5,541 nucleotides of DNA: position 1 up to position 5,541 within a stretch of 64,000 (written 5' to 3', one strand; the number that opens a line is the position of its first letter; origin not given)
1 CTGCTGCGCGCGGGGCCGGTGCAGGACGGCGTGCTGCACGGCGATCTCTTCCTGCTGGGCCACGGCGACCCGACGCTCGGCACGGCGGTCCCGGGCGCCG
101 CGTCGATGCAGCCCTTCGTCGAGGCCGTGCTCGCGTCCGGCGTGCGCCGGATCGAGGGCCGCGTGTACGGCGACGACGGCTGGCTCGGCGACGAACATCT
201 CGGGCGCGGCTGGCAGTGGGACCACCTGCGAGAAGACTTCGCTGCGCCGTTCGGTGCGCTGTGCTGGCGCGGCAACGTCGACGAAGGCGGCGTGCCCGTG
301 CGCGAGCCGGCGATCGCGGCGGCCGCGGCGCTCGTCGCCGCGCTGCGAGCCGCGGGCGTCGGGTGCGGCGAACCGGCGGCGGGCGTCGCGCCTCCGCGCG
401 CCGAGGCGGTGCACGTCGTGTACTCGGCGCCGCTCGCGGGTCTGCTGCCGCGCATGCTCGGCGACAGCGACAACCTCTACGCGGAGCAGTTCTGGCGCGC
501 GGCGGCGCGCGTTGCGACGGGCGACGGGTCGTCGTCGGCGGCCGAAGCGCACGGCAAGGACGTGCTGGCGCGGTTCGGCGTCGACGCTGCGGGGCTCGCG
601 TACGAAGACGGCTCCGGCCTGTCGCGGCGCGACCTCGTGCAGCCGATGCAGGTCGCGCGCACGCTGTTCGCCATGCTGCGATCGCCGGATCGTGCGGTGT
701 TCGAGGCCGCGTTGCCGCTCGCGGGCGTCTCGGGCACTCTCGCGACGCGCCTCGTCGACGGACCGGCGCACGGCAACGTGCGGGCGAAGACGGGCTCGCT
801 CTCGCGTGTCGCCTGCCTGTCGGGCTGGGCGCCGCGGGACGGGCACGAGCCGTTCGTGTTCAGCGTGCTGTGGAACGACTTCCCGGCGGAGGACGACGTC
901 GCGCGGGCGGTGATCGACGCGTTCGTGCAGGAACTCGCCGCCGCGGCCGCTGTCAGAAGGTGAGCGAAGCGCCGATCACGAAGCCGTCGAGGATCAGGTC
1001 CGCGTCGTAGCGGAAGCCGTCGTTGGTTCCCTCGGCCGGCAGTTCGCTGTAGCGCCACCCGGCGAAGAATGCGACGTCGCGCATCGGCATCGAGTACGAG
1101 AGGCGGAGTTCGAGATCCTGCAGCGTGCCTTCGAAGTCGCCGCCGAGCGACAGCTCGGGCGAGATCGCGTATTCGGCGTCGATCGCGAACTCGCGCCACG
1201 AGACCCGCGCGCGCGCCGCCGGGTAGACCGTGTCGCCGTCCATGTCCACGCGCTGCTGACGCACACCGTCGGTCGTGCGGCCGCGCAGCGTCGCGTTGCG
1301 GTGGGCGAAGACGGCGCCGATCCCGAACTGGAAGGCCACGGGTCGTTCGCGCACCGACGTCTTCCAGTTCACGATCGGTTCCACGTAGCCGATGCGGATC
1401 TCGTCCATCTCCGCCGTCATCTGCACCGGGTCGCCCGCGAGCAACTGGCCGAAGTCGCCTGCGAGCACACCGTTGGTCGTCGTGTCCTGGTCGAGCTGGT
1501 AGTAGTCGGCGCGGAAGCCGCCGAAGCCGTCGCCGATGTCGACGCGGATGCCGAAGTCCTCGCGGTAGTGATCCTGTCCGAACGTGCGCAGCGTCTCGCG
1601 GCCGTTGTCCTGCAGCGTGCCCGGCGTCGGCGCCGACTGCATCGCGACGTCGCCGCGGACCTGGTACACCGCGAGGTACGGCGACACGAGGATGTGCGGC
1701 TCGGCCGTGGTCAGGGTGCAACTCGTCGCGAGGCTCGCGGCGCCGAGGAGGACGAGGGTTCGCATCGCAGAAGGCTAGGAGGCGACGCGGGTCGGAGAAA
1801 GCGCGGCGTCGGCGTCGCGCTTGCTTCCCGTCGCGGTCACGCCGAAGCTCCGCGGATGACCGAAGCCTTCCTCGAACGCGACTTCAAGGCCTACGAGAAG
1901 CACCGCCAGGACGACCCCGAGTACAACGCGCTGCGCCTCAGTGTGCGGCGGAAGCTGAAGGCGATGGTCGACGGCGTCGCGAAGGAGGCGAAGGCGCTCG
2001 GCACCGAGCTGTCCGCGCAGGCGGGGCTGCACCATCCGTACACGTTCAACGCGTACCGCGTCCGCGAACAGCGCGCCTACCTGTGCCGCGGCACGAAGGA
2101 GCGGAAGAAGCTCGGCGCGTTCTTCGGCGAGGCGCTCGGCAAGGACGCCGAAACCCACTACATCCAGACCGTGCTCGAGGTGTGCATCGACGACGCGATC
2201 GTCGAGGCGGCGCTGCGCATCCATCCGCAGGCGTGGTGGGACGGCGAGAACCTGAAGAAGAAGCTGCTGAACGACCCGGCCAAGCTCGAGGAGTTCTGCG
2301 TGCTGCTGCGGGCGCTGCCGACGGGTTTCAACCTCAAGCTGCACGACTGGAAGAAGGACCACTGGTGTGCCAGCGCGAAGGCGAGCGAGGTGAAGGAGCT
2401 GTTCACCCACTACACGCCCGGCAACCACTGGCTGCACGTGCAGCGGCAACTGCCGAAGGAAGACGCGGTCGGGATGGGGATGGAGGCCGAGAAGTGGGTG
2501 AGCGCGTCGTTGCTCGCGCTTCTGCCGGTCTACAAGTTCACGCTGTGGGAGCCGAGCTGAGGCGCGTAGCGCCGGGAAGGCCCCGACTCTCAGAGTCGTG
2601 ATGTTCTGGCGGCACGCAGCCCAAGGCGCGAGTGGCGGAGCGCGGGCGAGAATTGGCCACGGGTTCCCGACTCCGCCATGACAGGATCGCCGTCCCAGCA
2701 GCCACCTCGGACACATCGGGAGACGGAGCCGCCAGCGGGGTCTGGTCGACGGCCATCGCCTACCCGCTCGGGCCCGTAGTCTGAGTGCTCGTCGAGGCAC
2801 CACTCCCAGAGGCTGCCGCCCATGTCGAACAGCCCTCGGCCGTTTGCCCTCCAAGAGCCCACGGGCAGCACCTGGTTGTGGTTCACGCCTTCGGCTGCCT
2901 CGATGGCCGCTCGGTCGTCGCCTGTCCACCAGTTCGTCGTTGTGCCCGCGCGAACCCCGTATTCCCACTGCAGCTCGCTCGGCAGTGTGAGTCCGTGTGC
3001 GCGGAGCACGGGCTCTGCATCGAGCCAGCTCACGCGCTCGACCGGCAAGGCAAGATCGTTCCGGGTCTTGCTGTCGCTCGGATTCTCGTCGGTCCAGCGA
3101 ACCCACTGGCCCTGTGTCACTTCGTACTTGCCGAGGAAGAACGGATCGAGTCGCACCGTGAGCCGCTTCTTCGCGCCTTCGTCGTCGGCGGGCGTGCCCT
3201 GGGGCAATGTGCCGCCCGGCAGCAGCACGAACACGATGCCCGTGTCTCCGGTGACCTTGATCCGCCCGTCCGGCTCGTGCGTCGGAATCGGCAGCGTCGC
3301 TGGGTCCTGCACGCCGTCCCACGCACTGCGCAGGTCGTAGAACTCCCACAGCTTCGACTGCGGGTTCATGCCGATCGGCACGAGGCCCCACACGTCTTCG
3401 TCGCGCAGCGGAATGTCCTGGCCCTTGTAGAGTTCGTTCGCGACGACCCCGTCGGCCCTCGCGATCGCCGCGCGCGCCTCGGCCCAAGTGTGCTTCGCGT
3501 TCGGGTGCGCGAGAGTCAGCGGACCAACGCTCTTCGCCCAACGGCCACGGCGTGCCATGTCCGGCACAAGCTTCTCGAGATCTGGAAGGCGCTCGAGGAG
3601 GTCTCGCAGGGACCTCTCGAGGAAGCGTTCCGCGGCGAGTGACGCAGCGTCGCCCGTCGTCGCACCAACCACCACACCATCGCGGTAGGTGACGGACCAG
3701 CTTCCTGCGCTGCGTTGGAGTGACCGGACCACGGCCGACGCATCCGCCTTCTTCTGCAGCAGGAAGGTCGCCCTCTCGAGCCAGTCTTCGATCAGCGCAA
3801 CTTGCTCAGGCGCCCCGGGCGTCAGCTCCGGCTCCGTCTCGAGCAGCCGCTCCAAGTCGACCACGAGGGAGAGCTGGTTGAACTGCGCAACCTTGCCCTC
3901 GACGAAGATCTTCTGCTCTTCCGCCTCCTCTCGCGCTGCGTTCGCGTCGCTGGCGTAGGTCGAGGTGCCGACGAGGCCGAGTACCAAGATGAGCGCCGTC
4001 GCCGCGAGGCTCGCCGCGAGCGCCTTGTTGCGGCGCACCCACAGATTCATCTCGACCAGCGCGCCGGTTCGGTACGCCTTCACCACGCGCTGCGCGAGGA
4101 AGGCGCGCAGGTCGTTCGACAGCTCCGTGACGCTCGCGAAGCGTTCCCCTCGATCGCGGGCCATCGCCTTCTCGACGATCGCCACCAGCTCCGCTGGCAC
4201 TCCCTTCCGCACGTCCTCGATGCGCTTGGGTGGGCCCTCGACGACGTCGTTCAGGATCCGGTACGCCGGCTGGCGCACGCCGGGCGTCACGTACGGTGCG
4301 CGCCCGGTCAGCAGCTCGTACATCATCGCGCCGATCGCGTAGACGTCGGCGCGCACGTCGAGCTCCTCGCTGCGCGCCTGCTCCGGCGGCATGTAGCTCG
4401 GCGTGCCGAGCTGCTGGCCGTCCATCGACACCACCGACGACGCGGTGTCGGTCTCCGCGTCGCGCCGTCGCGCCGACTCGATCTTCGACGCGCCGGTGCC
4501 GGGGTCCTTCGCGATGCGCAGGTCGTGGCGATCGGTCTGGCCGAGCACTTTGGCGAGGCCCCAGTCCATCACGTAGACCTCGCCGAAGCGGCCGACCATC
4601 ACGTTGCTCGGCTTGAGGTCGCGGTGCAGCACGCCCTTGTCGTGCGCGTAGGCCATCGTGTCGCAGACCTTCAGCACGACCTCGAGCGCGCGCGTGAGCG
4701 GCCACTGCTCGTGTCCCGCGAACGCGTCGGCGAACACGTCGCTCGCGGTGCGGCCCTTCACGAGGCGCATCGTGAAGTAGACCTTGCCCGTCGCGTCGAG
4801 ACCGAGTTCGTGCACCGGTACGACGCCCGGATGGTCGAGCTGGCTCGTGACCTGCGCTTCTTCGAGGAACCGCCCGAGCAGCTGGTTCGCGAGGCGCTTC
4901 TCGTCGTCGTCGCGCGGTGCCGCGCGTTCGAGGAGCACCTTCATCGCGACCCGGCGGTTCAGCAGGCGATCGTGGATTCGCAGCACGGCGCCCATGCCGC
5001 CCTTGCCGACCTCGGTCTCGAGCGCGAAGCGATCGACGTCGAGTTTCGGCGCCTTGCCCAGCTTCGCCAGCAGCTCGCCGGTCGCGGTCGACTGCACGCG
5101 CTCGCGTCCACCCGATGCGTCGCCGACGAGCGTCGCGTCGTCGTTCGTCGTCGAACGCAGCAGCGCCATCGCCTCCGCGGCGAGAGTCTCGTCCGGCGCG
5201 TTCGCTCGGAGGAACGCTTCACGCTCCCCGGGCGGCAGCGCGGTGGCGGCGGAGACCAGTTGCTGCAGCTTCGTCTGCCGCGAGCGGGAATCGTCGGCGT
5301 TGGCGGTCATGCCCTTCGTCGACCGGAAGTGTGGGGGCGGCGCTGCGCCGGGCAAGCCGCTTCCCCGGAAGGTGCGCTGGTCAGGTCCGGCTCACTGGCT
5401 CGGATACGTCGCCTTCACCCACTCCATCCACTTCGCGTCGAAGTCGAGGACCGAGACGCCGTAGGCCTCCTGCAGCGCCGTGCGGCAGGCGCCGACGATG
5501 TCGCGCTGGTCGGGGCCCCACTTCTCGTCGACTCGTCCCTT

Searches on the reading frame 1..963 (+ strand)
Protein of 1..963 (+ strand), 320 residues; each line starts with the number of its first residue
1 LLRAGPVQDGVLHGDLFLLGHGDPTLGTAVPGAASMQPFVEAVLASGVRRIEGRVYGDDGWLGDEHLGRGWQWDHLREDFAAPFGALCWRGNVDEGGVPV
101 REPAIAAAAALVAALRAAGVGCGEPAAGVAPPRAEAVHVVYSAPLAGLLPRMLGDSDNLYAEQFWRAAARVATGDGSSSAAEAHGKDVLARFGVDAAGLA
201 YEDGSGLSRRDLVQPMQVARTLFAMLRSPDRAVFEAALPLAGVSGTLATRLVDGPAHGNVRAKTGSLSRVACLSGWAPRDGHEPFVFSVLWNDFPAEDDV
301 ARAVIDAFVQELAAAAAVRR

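Call 59: search_protein_families(library=pfam, proteins=[window:1-963:+], max_evalue=0.00001)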
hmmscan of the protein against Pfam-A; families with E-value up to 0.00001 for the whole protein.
window:1-963:+ (320 aa): 1 family
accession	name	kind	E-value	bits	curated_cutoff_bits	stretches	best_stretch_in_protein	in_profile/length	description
PF02113.21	Peptidase_S13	-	2.7e-57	195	22.8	2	86-312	214-441/444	D-Ala-D-Ala carboxypeptidase 3 (S13) family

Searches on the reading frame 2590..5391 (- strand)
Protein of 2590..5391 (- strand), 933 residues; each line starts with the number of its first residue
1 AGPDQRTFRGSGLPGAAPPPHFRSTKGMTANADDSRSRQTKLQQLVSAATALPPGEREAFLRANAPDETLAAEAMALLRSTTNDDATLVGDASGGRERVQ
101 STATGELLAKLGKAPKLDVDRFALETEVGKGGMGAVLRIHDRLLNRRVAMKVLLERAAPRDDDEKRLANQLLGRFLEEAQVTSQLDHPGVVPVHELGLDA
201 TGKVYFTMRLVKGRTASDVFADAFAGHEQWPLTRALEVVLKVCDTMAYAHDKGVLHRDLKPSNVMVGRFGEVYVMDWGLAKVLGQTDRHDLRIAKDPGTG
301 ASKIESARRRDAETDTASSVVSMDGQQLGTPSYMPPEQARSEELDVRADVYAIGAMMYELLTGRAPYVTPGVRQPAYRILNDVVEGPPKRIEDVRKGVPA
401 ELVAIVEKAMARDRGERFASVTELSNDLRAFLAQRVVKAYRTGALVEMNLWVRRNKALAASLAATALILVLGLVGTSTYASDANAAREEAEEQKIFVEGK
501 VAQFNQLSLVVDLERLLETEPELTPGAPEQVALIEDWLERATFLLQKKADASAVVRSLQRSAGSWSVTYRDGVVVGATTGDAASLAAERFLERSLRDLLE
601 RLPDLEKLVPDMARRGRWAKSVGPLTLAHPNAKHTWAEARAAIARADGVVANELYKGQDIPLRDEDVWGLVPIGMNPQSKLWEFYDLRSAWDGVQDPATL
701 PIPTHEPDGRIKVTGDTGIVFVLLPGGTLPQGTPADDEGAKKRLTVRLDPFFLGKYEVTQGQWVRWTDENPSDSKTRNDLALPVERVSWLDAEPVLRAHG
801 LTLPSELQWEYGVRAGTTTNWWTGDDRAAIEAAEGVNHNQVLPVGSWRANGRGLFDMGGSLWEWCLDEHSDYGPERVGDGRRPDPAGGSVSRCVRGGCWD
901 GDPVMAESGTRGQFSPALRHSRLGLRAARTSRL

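Call 59: search_protein_families(library=pfam, proteins=[window:2590-5391:-], max_evalue=0.00001)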
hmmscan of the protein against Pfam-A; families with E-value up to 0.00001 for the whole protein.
window:2590-5391:- (933 aa): 3 families
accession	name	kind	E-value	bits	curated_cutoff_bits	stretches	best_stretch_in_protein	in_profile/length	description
PF00069.31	Pkinase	-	1.3e-32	113.7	31.7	1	124-419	3-253/263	Protein kinase domain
PF03781.23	FGE-sulfatase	-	7.7e-30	104.8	23.3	1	721-929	5-255/255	Sulfatase-modifying factor enzyme 1-like domain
PF07714.23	PK_Tyr_Ser-Thr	-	1.7e-21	77.1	23.1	1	124-288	3-157/258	Protein tyrosine and serine/threonine kinase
